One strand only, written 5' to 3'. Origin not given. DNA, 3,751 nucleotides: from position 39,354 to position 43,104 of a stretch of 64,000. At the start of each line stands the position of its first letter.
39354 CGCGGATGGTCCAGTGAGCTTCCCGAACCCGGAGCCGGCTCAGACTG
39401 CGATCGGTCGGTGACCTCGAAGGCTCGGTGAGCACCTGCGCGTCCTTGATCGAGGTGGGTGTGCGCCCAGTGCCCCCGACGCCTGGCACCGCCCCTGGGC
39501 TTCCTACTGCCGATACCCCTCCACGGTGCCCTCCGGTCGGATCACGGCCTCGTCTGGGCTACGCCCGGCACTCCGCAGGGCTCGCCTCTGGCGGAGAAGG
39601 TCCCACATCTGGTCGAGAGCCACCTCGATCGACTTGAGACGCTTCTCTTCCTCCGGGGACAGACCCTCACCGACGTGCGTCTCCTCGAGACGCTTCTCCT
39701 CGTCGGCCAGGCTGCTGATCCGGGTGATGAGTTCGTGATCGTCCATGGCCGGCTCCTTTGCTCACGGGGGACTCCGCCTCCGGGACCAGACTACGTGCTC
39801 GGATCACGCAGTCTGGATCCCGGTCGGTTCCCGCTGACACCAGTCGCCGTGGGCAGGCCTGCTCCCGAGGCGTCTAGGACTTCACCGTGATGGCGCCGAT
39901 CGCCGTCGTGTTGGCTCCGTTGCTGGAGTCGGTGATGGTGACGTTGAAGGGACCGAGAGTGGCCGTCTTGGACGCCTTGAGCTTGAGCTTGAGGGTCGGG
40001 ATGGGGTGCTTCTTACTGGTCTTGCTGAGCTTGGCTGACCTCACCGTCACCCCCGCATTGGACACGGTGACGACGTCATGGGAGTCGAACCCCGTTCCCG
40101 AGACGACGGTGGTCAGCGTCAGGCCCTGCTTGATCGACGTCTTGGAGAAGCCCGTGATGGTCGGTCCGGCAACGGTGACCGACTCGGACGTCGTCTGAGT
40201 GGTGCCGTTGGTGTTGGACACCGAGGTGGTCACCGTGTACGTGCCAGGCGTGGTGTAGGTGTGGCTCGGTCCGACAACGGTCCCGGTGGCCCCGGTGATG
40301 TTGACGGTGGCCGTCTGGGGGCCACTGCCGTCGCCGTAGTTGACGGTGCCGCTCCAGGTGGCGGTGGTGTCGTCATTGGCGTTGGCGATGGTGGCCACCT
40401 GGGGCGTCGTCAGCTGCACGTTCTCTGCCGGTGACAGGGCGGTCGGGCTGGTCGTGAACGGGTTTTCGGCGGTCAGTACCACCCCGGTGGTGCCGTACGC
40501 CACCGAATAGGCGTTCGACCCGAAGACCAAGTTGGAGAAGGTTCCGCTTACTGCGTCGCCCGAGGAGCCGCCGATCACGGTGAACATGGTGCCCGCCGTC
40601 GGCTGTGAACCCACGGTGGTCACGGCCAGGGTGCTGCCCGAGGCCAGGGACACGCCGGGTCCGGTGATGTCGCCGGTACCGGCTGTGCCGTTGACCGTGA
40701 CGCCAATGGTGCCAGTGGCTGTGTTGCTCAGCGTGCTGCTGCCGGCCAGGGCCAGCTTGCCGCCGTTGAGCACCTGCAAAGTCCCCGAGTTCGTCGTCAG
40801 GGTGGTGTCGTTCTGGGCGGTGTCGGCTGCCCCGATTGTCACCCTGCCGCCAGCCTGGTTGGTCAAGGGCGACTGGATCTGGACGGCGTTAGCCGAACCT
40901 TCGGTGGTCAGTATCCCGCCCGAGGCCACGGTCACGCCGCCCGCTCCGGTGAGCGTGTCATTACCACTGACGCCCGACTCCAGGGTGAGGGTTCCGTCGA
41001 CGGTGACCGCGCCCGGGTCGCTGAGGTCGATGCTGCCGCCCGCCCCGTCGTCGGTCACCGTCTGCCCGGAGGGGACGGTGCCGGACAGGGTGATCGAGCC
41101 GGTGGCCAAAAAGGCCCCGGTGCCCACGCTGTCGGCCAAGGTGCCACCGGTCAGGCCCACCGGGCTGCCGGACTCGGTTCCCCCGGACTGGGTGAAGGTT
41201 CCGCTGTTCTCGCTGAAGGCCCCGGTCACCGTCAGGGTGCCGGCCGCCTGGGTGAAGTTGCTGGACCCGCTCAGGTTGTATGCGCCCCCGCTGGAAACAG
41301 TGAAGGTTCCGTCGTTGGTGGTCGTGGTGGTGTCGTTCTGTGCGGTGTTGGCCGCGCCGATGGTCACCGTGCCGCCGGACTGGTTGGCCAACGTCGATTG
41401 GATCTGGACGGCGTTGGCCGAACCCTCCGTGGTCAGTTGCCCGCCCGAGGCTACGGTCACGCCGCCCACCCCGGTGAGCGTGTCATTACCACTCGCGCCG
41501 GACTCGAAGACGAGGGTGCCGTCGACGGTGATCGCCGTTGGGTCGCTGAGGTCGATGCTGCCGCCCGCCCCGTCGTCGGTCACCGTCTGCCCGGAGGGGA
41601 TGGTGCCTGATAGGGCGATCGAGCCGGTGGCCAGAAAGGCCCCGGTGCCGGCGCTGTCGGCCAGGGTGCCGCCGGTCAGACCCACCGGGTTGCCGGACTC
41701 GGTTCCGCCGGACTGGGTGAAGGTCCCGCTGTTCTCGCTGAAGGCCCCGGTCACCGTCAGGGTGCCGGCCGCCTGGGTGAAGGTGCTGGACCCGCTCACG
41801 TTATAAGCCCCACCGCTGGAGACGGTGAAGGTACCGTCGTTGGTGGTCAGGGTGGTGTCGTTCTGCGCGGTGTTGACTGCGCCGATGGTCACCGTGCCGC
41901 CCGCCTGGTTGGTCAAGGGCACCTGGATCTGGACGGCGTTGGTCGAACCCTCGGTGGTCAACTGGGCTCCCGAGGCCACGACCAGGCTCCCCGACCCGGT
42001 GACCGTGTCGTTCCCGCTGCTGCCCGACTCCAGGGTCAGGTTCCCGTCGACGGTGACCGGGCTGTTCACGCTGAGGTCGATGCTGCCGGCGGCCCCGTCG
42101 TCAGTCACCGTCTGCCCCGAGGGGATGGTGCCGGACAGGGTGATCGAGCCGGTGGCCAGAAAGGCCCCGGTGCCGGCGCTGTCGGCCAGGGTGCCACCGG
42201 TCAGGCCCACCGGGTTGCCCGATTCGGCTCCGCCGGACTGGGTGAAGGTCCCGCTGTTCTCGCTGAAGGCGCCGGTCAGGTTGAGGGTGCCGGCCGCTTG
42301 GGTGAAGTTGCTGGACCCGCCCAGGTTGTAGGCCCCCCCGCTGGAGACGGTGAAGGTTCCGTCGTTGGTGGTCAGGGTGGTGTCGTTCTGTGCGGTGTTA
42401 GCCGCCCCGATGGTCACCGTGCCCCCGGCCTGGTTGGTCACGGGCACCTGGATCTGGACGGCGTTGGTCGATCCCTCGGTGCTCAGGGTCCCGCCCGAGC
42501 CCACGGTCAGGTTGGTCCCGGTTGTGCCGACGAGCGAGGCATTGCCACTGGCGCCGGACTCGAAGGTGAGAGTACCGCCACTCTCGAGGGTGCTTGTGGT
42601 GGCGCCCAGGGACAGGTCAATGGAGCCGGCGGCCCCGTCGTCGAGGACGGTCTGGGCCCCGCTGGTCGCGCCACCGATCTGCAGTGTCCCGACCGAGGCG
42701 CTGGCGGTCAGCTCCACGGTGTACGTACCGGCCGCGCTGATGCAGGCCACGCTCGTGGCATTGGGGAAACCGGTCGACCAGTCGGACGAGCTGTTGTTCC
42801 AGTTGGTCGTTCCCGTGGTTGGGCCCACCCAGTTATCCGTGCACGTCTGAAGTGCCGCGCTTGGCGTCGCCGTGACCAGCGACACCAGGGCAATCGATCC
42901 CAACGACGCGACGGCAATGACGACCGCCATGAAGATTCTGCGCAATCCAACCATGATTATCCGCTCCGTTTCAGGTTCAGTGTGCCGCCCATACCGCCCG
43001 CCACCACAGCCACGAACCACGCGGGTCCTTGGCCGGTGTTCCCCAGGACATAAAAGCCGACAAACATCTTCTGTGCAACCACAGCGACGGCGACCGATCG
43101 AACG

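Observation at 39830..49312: Two paralogous giant secreted repeat proteins bracket an atypical receiver protein and a sensor-like membrane protein: a candidate uncharacterised surface-protein module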

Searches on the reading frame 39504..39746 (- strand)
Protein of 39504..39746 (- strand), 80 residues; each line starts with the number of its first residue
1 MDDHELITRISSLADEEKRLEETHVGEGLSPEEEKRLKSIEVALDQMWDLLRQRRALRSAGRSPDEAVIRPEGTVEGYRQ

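Call 78: search_protein_families(library=pfam, proteins=[window:39504-39746:-], max_evalue=0.001)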
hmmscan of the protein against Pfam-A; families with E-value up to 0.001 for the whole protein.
window:39504-39746:- (80 aa): 1 family
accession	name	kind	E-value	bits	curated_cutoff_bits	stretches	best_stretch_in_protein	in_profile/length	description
PF10944.13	DUF2630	-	1.6e-27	96.2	27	1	2-80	1-80/80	Protein of unknown function (DUF2630)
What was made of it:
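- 39504..39746 (-): DUF2630 gene, the left synteny anchor. Pfam E 1.6e-27 (call 78).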

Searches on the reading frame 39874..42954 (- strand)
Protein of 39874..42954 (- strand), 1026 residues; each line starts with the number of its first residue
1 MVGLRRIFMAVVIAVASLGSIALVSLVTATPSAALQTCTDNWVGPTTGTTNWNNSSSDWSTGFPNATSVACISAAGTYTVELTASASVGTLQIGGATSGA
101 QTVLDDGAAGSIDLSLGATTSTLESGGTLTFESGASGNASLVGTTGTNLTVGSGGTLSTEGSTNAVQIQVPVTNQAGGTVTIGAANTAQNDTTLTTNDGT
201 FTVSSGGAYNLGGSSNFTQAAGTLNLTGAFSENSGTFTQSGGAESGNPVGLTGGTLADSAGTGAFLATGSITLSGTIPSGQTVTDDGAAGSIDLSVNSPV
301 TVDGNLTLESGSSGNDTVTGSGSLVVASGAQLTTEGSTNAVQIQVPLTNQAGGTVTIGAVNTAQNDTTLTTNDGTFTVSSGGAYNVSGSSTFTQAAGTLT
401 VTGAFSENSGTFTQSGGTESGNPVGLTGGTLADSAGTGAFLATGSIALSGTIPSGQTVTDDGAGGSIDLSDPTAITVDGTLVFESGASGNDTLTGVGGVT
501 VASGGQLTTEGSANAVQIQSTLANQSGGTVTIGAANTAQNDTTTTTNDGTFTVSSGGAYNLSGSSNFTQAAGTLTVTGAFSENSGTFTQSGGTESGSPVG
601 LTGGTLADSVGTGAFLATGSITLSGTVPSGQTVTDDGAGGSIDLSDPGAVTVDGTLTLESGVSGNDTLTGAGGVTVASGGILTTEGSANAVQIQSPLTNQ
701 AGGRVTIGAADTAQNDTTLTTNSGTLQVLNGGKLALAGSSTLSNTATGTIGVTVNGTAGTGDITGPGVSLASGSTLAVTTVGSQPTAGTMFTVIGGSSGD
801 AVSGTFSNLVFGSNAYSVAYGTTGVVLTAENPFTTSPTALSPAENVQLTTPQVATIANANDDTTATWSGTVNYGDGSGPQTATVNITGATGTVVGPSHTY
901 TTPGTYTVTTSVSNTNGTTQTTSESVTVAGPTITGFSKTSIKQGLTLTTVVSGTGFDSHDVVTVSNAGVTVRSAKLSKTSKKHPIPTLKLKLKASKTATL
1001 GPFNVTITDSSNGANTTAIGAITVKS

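Call 3: search_protein_families(library=pfam, proteins=[window:39874-42954:-], max_evalue=0.1)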
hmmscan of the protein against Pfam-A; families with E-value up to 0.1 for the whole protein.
window:39874-42954:- (1026 aa): 2 families
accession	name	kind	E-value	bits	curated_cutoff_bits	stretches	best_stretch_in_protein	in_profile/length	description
PF18911.6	PKD_4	-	6.4e-07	29.8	27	1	845-926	13-83/85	PKD domain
PF00801.26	PKD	-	0.0007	20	23.5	1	834-924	5-77/80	PKD domain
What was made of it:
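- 39874..42954 (-): Gene A: 1026-aa secreted repeat protein. It has a signal peptide, a Cys/Trp cap, four 175-aa units, a PKD domain and a C-terminal ~95-aa domain. PKD_4 at aa 845-926, E 6.4e-7 (call 3).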

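Call 4: search_protein_families(library=ncbifam, proteins=[window:39874-42954:-], max_evalue=0.1)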
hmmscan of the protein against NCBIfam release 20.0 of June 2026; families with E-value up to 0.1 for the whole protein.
window:39874-42954:- (1026 aa): 0 families

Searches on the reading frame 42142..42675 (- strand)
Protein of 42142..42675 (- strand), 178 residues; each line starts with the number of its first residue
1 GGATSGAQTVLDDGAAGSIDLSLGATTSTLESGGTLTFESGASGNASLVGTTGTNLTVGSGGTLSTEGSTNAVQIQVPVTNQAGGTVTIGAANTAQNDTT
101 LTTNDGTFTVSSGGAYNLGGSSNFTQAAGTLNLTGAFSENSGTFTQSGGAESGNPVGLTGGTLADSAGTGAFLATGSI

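Call 81: search_solved_structures(query=A7, max_evalue=1)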
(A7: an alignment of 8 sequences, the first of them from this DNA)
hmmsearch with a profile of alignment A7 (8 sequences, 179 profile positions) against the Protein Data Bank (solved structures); distinct sequences matched with E-value up to 1: 6.
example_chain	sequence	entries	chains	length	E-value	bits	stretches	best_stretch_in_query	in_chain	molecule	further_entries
9pum_H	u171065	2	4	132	0.024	17.4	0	8-61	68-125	VHH A2R3-60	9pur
3gnn_A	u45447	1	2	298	0.2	14.3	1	58-146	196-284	nicotinate-nucleotide diphosphorylase (carboxylating)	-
7zmm_K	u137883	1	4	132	0.54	12.9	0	10-60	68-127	Gluebody G2-001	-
7zml_K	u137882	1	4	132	0.57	12.9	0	10-60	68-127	Gluebody G1-001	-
5mzv_D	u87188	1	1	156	0.67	12.7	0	10-61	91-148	Nanobody 22E11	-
5znm_A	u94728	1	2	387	0.94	12.2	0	4-48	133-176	Colicin-D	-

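Call 82: search_protein_families(library=pfam, alignment_id=A7, max_evalue=10)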
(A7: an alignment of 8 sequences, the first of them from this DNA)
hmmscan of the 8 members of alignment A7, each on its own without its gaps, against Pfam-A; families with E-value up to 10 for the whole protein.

A. member 1, seq(178 aa): 3 families
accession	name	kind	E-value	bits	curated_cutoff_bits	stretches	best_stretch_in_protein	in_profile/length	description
PF11584.14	Toxin_ToxA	-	0.081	13.4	25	1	56-133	27-102/118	Proteinaceous host-selective toxin ToxA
PF02018.23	CBM_4_9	-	0.12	13.2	25.9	1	57-150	33-122/136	Carbohydrate binding domain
PF20944.2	StcE_b-sandwich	-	0.39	11.2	27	1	74-117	16-61/75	Metalloprotease StcE, beta-sandwich domain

B. families by the number of members that match (of 8 scanned): 4 families
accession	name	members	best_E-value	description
PF05594.20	Fil_haemagg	1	0.035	Haemagglutinin repeat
PF11584.14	Toxin_ToxA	1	0.081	Proteinaceous host-selective toxin ToxA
PF02018.23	CBM_4_9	1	0.12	Carbohydrate binding domain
PF20944.2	StcE_b-sandwich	1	0.39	Metalloprotease StcE, beta-sandwich domain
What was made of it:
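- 40567..42675 (-): The four tandem 175-aa Thr/Gly/Ser-rich repeat units of A (aa 94-796). No Pfam or PDB sequence match (calls 81, 82).
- On Right-handed beta-helix adhesins / autotransporter passengers: No sequence match to Pfam or PDB (calls 81, 82).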
